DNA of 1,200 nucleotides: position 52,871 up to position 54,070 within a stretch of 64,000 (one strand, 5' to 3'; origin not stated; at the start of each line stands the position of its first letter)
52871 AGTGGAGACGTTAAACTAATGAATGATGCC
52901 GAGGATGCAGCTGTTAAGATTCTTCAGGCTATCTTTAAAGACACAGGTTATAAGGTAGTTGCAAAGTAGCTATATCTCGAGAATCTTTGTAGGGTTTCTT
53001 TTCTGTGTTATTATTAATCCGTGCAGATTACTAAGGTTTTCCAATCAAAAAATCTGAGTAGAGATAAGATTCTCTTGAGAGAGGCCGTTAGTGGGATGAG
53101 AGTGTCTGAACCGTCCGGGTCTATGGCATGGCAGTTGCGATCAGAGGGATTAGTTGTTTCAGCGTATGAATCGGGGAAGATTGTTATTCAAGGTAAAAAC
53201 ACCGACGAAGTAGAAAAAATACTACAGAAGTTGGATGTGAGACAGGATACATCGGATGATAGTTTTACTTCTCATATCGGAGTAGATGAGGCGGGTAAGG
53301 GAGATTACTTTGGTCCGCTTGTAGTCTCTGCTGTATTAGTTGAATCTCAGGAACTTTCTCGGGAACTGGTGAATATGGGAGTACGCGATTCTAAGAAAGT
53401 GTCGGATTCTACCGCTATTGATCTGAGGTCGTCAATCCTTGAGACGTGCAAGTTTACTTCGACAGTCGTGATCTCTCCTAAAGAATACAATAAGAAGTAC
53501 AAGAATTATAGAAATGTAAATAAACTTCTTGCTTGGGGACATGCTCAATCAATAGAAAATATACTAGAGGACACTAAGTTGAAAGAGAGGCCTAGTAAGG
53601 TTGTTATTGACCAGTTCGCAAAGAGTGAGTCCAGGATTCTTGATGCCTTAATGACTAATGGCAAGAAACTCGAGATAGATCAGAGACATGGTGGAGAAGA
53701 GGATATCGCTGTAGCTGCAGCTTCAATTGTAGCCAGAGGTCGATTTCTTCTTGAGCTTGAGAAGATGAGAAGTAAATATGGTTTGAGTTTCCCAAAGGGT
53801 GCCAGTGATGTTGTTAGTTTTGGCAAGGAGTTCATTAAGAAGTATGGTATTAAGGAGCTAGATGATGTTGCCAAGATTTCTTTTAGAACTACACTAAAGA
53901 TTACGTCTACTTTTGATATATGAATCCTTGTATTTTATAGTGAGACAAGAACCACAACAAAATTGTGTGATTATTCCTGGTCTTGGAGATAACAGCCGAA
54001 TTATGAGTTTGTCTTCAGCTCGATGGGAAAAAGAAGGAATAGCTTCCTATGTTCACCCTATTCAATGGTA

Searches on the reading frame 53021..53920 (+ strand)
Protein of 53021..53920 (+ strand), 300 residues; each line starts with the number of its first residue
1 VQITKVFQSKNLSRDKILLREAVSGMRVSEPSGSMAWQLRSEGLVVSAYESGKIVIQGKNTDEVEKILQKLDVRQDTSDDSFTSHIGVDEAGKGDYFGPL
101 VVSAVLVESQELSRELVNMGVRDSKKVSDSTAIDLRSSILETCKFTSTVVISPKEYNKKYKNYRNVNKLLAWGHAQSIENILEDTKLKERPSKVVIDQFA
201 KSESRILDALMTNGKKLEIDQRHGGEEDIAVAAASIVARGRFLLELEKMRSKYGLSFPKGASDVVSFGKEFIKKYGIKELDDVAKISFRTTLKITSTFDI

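Call 72: search_protein_families(library=pfam, proteins=[window:53021-53920:+], max_evalue=0.001)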
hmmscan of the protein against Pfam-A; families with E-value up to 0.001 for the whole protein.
window:53021-53920:+ (300 aa): 2 families
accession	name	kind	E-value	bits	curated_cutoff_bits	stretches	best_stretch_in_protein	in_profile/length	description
PF01351.25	RNase_HII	-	7.9e-31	107.9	25.8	1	86-291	1-199/199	Ribonuclease HII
PF11858.14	DUF3378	-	4.6e-06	27.1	27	1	35-70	30-65/76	Domain of unknown function (DUF3378)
